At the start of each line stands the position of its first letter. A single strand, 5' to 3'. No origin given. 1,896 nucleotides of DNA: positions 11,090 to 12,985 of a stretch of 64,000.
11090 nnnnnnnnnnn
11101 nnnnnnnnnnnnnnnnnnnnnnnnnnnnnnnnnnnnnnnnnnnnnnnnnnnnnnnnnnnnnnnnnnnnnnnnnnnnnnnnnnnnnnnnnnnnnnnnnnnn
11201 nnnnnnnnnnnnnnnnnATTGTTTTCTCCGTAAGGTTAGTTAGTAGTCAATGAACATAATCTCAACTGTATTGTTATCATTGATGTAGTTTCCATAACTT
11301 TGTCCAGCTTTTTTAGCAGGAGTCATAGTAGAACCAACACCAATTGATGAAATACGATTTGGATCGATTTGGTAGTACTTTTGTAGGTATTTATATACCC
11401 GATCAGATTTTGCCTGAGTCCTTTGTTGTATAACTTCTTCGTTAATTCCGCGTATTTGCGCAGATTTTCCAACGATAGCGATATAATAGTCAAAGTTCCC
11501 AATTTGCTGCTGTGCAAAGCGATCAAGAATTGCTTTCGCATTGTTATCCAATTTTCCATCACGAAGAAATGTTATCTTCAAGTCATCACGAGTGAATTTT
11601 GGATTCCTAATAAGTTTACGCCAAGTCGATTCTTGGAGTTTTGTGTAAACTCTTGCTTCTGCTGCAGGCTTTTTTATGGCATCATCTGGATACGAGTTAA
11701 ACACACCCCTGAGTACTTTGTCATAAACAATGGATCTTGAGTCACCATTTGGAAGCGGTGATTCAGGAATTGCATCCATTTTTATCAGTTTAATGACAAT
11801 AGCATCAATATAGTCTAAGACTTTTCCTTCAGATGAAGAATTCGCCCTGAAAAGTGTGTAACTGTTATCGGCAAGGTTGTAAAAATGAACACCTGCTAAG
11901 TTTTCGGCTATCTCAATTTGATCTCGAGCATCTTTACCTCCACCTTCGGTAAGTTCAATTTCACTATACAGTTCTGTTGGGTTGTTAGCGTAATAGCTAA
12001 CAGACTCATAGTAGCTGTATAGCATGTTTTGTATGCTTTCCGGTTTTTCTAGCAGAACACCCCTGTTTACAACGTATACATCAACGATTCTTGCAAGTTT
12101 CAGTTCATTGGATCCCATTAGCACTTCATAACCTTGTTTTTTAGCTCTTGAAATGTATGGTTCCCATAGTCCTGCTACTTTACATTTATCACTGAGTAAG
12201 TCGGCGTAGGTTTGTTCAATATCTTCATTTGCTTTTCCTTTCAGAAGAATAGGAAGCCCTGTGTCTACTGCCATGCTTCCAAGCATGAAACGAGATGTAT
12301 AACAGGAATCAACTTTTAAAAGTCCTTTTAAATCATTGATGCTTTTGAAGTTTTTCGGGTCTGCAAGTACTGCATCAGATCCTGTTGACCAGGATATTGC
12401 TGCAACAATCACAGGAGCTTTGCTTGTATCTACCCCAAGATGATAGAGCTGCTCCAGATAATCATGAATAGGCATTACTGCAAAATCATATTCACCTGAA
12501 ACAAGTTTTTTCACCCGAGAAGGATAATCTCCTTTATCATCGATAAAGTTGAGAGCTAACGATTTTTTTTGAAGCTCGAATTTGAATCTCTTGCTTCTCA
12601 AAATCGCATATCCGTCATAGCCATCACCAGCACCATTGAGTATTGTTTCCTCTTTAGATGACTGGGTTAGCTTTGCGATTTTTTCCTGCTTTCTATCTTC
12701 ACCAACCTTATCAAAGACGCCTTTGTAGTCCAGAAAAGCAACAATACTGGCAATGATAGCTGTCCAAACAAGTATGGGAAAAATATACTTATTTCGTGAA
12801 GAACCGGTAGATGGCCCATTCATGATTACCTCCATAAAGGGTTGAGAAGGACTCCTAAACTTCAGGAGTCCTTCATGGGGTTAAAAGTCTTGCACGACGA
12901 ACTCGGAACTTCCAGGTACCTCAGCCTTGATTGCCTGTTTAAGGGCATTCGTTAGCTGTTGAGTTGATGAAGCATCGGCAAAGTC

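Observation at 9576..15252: Five-gene envelope module built around a PspA/IM30-like protein, not matching any characterised psp operon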

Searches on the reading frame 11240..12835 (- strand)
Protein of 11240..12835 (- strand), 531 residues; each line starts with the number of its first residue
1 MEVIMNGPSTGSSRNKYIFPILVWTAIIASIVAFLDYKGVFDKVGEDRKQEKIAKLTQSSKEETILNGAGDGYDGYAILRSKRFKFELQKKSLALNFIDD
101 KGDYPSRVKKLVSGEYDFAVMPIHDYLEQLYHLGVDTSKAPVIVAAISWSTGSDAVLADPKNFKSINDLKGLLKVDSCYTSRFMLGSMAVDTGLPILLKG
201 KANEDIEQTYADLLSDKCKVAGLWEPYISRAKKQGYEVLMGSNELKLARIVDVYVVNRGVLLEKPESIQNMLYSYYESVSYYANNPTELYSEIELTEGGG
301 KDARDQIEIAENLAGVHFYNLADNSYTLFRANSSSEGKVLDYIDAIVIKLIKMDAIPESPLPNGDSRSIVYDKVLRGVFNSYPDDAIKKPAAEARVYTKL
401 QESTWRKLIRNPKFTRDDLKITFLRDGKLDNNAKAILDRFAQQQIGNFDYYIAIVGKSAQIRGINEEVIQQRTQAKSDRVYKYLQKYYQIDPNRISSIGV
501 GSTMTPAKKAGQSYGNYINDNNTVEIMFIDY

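Call 4: search_protein_families(library=pfam, proteins=[window:11240-12835:-], max_evalue=0.1)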
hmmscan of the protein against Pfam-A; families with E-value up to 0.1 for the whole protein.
window:11240-12835:- (531 aa): 0 families

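Call 10: search_protein_families(library=ncbifam, proteins=[window:11240-12835:-], max_evalue=0.1)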
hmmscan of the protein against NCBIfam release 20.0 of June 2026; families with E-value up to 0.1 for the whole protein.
window:11240-12835:- (531 aa): 2 families
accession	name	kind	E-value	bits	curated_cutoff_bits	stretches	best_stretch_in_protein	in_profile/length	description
TIGR01728.1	SsuA_fam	subfamily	1.4e-05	24.5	163.5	1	143-289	74-223/290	aliphatic sulfonate ABC transporter substrate-binding protein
TIGR03427.1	ABC_peri_uca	equivalog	0.00016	21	333.9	1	102-302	43-239/328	putative urea ABC transporter substrate-binding protein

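Call 22: find_homologous_proteins(query=window:11240-12835:-, max_evalue=0.001)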
Query window:11240-12835:- (531 aa): 20 proteins with E <= 0.001 among 8000 candidates.
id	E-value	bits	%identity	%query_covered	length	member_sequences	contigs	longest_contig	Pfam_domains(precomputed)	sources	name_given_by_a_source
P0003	0.0e+0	1173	100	99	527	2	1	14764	-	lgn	-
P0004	5.9e-231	786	68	99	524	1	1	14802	-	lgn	-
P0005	3.5e-210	717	62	99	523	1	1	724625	-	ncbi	-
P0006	3.9e-193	661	58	99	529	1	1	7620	-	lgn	-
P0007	4.7e-176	605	55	99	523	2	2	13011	-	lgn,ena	-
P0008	1.0e-172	594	55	99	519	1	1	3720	-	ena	-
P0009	6.4e-171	588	54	99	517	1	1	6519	-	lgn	-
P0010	5.9e-168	578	53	99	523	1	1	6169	-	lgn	-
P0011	1.9e-163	563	52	94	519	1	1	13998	-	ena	-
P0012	1.3e-150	521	49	95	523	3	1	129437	-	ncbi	-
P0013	1.7e-149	517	49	95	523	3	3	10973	-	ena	-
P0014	4.0e-149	516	47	98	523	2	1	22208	-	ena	-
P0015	7.1e-147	508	50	96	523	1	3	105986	-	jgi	-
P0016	1.6e-146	507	49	93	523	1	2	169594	-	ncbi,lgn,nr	ncbi:hypothetical protein KKA17_07705 [bacterium]|nr:hypothetical protein [bacterium] MBU1883275.1 h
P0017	1.3e-143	498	49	94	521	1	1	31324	-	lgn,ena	-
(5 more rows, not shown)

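Call 23: find_encoding_contigs(protein=P0005, flank=10000, max_places=2)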
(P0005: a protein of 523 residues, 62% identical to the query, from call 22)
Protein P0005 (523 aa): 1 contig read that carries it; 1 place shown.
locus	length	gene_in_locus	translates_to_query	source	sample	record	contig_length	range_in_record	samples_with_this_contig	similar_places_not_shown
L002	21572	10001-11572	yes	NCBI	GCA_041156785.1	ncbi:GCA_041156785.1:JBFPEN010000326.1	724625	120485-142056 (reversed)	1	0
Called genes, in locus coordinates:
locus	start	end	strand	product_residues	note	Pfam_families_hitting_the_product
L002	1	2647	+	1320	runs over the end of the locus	PF02811:PHP, PF07733:DNA_pol3_alpha, PF17657:DNA_pol3_finger, PF14579:HHH_6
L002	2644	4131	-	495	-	PF13567:DUF4131 (weak), PF03772:Competence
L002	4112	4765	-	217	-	PF01790:LGT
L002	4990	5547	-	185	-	PF08207:EFP_N, PF01132:EFP, PF09285:Elong-fact-P_C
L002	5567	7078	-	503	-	PF12072:RNase_Y_N, PF08668:HDOD (faint), PF01966:HD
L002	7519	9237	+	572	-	-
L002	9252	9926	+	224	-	PF00092:VWA, PF13519:VWA_2, PF13768:VWA_3 (faint)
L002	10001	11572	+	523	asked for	-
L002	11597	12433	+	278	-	-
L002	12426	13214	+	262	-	-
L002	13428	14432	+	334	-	-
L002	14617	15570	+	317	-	PF00528:BPD_transp_1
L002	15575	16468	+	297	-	PF00005:ABC_tran, PF13304:AAA_21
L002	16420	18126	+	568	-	PF00004:AAA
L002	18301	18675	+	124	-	-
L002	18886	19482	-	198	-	-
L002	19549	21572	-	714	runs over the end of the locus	PF00009:GTP_EFTU, PF22042:EF-G_D2, PF03144:GTP_EFTU_D2, PF14492:EFG_III, PF16658:RF3_C, PF03764:EFG_IV, PF00679:EFG_C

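Call 24: find_encoding_contigs(protein=P0016, flank=10000, max_places=2)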
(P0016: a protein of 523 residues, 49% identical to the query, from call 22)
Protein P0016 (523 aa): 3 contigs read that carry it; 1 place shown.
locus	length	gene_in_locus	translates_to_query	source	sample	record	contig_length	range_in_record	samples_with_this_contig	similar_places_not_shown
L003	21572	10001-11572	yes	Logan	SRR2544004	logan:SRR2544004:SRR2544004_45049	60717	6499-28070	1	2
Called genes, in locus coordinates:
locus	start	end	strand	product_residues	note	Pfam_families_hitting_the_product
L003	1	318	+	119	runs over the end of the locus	PF01638:HxlR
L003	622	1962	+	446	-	PF00682:HMGL-like, PF22615:IPMS_D2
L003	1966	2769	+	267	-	PF01925:TauE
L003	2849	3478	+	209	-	-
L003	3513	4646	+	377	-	PF00465:Fe-ADH, PF13685:Fe-ADH_2 (weak), PF25137:ADH_Fe_C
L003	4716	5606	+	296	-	PF00892:EamA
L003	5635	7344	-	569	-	PF03600:CitMHS, PF02080:TrkA_C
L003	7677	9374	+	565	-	-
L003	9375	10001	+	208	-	PF00092:VWA, PF13768:VWA_3 (weak), PF13519:VWA_2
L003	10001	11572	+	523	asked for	-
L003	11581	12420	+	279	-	-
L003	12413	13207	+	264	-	-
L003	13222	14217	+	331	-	-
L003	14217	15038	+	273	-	PF00528:BPD_transp_1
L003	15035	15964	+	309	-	PF03193:RsgA_GTPase (weak), PF00005:ABC_tran, PF13304:AAA_21 (weak)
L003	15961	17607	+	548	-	PF00004:AAA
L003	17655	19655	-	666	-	PF08495:FIST, PF10442:FIST_C, PF00015:MCPsignal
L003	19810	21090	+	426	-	PF04055:Radical_SAM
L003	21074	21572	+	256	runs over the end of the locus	PF05673:DUF815, PF13191:AAA_16 (weak), PF20720:nSTAND3 (faint)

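Call 25: find_encoding_contigs(protein=P0012, flank=10000, max_places=2)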
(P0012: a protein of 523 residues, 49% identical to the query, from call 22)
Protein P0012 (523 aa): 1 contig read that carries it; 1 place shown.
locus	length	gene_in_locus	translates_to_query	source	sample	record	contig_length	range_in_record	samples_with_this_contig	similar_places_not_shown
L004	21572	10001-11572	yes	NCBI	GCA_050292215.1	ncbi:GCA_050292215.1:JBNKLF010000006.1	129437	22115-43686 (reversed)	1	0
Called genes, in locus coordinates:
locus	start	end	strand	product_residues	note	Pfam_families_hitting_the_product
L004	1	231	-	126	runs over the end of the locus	-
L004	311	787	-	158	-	-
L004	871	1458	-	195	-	-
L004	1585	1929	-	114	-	-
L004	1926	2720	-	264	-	PF08378:NERD, PF01396:Zn_ribbon_Top1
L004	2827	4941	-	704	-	PF00270:DEAD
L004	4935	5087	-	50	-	-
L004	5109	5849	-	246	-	-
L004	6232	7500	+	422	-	PF00330:Aconitase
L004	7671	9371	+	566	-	-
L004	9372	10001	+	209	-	PF00092:VWA, PF13519:VWA_2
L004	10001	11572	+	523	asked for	-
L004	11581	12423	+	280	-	-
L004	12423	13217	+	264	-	-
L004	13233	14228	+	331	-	-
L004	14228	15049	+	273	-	PF00528:BPD_transp_1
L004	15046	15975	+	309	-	PF03193:RsgA_GTPase (weak), PF02463:SMC_N (faint), PF00005:ABC_tran, PF13304:AAA_21 (weak)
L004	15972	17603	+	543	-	PF00004:AAA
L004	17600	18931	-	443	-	PF00782:DSPc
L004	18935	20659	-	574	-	PF00561:Abhydrolase_1, PF12146:Hydrolase_4, PF12697:Abhydrolase_6, PF12147:Methyltransf_20, PF13489:Methyltransf_23 (weak), PF13649:Methyltransf_25 (weak)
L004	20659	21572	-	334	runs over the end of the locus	PF04909:Amidohydro_2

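Call 27: find_related_loci(query=A2, collection=genome_contigs, flank=10000)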
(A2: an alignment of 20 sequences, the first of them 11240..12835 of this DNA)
Query A2 (531 aa) in genome_contigs; peptide patterns used: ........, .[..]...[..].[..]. (x = any residue, [..] = any of these).
7 stretches matched a pattern; 5 encode a relative of the query (tblastn E <= 1e-3); 5 distinct loci.
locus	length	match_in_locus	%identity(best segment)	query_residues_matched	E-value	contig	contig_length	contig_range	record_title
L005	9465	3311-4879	53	4-531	0e+0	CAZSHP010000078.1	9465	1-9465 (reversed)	MAG TPA_asm: uncultured Sulfurovum sp. isolate binchicken_co67_120 genome assembly, contig: NODE_8087_length_9465_cov_20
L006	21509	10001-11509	49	29-531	2e-158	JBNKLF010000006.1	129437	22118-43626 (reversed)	MAG: Sulfurimonadaceae bacterium isolate H1H2.bin.21.strict NODE_6_length_129437_cov_5.526345, whole genome shotgun sequ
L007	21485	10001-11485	49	37-531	8e-154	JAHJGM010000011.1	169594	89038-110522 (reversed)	MAG: bacterium isolate Modern_marine_glass_biofilm.mb.71 Modern_marine_glas.mb.71_k141_218103, whole genome shotgun sequ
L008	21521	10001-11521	47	25-531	2e-150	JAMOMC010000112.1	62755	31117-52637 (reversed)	MAG: Campylobacterales bacterium isolate 4281-140_maxbin2_scaf2bin.081 4281-140_scaffold_43_c2, whole genome shotgun seq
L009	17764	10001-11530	47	21-531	5e-150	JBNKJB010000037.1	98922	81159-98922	MAG: Sulfurimonadaceae bacterium isolate H2.bin.31.orig k141_702568, whole genome shotgun sequence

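Call 55: predict_structure(alignment_id=A2)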
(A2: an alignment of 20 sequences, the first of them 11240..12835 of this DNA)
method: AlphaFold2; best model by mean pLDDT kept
length: 531 residues; sequences in the alignment: 20
mean_pLDDT: 83.5   pTM: 0.65
mean pLDDT of the five models: 83.5, 83.1, 79.8, 77.6, 75.5
residues with pLDDT >= 90: 259; 70-90: 182; 50-70: 56; < 50: 34
segments of 3 or more residues with pLDDT < 50: 1-13, 48-60, 332-334
pLDDT, mean of each block of 10 residues (from residue 1): 36 54 81 65 49 39 85 94 94 93 95 97 97 91 96 94 87 92 92 87 95 96 95 93 85 97 94 96 93 83 85 91 87 65 90 92 85 90 81 65 82 62 71 79 59 89 90 92 84 89 88 87 80 54
secondary structure, 60 per line:
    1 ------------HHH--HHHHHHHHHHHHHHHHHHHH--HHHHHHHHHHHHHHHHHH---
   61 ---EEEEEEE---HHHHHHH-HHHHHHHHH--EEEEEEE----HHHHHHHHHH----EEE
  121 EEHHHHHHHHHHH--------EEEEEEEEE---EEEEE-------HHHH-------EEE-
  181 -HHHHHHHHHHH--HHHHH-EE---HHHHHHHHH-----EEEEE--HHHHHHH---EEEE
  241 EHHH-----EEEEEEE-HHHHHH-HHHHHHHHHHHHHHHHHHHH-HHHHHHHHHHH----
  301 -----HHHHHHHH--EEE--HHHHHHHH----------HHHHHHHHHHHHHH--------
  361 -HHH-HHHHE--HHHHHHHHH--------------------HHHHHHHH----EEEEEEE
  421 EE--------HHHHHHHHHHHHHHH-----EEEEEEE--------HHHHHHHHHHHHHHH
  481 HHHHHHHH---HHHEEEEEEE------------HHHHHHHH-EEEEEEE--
elements in order: H18-37 H40-57 E64-70 H74-80 H82-90 E93-99 H104-113 E118-122 H123-133 E142-150 E154-158 H166-169 E177-179 H182-192 H195-199 H206-214 E220-224 H227-233 E237-241 E250-256 H258-263 H265-284 H286-296 H306-313 E316-318 H321-328 H339-352 H366-369 H373-381 H402-409 E414-422 H431-445 E451-457 H466-488 E495-501 H514-521 E523-529
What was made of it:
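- On OmpA-like peptidoglycan-binding domain: The fold is retained (call 55).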

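Call 59: search_solved_structures(query=A2, max_evalue=1, show_alignments=2)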
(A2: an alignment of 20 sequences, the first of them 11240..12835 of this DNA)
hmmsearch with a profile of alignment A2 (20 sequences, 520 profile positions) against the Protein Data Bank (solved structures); distinct sequences matched with E-value up to 1: 0.

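Call 60: fold_search(model_id=the predicted structure, library=pdb)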
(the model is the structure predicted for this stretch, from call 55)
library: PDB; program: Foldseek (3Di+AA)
matches with E <= 10: 1752; with E <= 0.001: 1465
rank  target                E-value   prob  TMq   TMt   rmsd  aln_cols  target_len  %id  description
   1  6ssy_A                1.9e-13  1.00  0.47  0.80   3.5       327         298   15  Taurine ABC transporter substrate binding protein TauA from E. coli in complex with 2-Aminoethylphosphonic acid (released 2019-12-18)
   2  6ssy_B                5.8e-13  1.00  0.47  0.80   3.6       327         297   14  Taurine ABC transporter substrate binding protein TauA from E. coli in complex with 2-Aminoethylphosphonic acid (released 2019-12-18)
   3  3ix1_A                3.3e-12  1.00  0.43  0.72   4.6       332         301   13  Periplasmic N-formyl-4-amino-5-aminomethyl-2-methylpyrimidine binding protein from Bacillus halodurans (released 2010-10-13)
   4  6aeo_B                5.9e-12  1.00  0.23  0.22  24.0       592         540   12  TssL periplasmic domain (released 2019-06-12)
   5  6aeo_A                6.6e-12  1.00  0.22  0.22  24.4       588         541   11  TssL periplasmic domain (released 2019-06-12)
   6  2x7p                  7.9e-12  1.00  0.42  0.68   8.0       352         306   14  The Conserved Candida albicans CA3427 Gene Product Defines a New Family of Proteins Exhibiting the Generic Periplasmic B (released 2011-03-16)
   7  2x26_A                8.3e-12  1.00  0.43  0.69  14.0       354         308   14  Crystal structure of the periplasmic aliphatic sulphonate binding protein SsuA from Escherichia coli (released 2010-04-14)
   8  3un6                  8.8e-12  1.00  0.44  0.76   4.1       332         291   12  2.0 Angstrom Crystal Structure of Ligand Binding Component of ABC-type Import System from Staphylococcus aureus with Zin (released 2011-12-07)
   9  3uif                  1.1e-11  1.00  0.43  0.64   5.8       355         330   13  CRYSTAL STRUCTURE OF putative sulfonate ABC transporter, periplasmic sulfonate-binding protein SsuA from Methylobacillus (released 2011-11-23)
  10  4esx_B                3.8e-11  1.00  0.44  0.70   5.3       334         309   12  Crystal structure of C. albicans Thi5 complexed with PLP (released 2012-09-19)
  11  3ksj                  5.4e-11  1.00  0.43  0.75   4.4       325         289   12  The alkanesulfonate-binding protein SsuA from Xabthomonas axonopodis pv. citri bound to MES (released 2010-10-13)
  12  4h6d_E                6.0e-11  1.00  0.42  0.68   6.4       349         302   12  Crystal structure of PLP-soaked HMP synthase Thi5 from S. cerevisiae (released 2012-10-17)
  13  4h6d_F                6.8e-11  1.00  0.41  0.62   7.0       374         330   13  Crystal structure of PLP-soaked HMP synthase Thi5 from S. cerevisiae (released 2012-10-17)
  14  4h6d_B                7.6e-11  1.00  0.42  0.64   6.8       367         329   13  Crystal structure of PLP-soaked HMP synthase Thi5 from S. cerevisiae (released 2012-10-17)
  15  4h6d_A                8.1e-11  1.00  0.42  0.67   5.7       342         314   13  Crystal structure of PLP-soaked HMP synthase Thi5 from S. cerevisiae (released 2012-10-17)
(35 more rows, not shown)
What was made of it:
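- The binding domains belong to an anion-binding family (nitrate, sulfonate, bicarbonate) (calls 10, 60).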

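Call 63: find_encoding_contigs(protein=P0004, flank=10000, max_places=2)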
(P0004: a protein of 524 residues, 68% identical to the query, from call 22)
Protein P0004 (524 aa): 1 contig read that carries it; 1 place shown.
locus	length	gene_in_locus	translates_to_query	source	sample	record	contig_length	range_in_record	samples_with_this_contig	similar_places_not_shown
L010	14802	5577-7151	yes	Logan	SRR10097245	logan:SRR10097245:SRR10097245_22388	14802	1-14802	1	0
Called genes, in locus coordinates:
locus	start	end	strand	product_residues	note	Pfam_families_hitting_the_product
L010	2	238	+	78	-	?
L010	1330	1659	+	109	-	-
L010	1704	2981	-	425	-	PF00924:MS_channel_2nd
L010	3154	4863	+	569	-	-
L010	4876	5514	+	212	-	PF00092:VWA, PF10138:vWA-TerF-like (weak), PF13519:VWA_2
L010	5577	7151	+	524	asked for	-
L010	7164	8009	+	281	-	-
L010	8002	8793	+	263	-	-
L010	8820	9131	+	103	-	PF07963:N_methyl (weak)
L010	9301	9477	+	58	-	-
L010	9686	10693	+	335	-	-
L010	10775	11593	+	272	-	PF00528:BPD_transp_1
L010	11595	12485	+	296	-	PF02463:SMC_N (faint), PF00005:ABC_tran, PF13304:AAA_21 (faint)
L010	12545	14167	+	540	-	PF00004:AAA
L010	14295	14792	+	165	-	-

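Call 72: search_protein_families(library=padloc, proteins=[window:11240-12835:-], max_evalue=0.01)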
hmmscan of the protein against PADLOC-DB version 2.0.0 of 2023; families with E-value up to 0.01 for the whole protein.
window:11240-12835:- (531 aa): 0 families

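Call 87: find_encoding_contigs(protein=P0003, flank=10000, max_places=2)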
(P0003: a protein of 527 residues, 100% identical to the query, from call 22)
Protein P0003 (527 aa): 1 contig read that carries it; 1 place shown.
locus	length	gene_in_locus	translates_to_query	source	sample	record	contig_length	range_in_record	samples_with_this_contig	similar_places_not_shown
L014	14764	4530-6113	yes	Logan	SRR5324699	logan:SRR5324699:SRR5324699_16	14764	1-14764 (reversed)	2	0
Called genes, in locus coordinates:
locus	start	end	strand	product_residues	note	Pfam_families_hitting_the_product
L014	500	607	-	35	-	-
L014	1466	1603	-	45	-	-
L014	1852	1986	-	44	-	-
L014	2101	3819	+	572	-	-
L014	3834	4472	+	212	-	PF00092:VWA, PF10138:vWA-TerF-like (weak), PF13519:VWA_2, PF07002:Copine (weak)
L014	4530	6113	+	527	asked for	-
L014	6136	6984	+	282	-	-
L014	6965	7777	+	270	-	-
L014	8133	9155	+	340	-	-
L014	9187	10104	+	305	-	PF00528:BPD_transp_1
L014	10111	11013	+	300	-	PF00005:ABC_tran, PF13304:AAA_21 (faint)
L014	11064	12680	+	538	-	PF00004:AAA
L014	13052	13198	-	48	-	-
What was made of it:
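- Tried and rejected: The source contig was recovered only through P0003 (call 87).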

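Call 93: find_related_loci(query=A2, collection=viral_contigs, flank=10000)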
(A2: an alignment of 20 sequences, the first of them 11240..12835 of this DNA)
Query A2 (531 aa) in viral_contigs; peptide patterns used: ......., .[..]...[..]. (x = any residue, [..] = any of these).
76 stretches matched a pattern, but none encodes a relative of the query by tblastn (E <= 1e-3).
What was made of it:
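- No copies occur in viral contigs (call 93).
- Tried and rejected: No relative was found in viral contigs (call 93).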

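Call 94: search_dna_similar(query=window:11240-12835:-, collection=plasmids, mode=protein, max_rows=10)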
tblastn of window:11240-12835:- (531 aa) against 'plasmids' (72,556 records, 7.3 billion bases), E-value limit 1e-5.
Records with a match: 21; places in all: 21; records where one place covers at least 80% of the query: 6.
Best place of each record, by identity: <60% 21.
By first word of the organism name: Klebsiella 9; Vibrio 6; Shinella 3; Ensifer 1; Tistrella 1; Rhizobium 1.
By predicted mobility (MOB-suite, as given by PLSDB): non-mobilizable 11; mobilizable 6; conjugative 4.
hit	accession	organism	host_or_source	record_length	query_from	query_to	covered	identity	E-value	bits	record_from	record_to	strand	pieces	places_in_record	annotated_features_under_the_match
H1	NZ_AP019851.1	Vibrio alfacsensis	-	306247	46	514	88%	25.1%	3e-27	124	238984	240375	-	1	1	phosphate ABC transporter substrate-binding/OmpA family protein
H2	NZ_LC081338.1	Vibrio sp. 04Ya108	-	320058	46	514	88%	25.1%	3e-27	124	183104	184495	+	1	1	phosphate ABC transporter substrate-binding/OmpA family protein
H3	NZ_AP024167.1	Vibrio alfacsensis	-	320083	46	514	88%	25.1%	3e-27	124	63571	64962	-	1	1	phosphate ABC transporter substrate-binding/OmpA family protein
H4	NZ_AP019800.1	Vibrio rotiferianus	-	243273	46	517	89%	24.6%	5e-24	114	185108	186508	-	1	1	phosphate ABC transporter substrate-binding/OmpA family protein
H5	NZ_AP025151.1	Vibrio penaeicida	Penaeus japonicus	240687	46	517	89%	24.6%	5e-24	114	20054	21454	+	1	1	phosphate ABC transporter substrate-binding/OmpA family protein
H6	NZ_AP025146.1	Vibrio penaeicida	Penaeus japonicus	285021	46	517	89%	24.6%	1e-23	113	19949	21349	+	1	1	phosphate ABC transporter substrate-binding/OmpA family protein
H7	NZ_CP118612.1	Ensifer adhaerens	Pure isolate,Rhizosphere of Cyperus ...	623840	97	328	44%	30.6%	2e-10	72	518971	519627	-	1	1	ABC transporter substrate-binding protein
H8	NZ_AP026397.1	Klebsiella quasipneumoniae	-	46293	72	328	48%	26.4%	7e-6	57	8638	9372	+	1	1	ABC transporter substrate-binding protein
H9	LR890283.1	Klebsiella pneumoniae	Homo sapiens,throat swab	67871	72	328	48%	26.4%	7e-6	57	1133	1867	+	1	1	record has no annotation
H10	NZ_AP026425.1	Klebsiella quasipneumoniae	-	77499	72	328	48%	26.4%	7e-6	57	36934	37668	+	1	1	ABC transporter substrate-binding protein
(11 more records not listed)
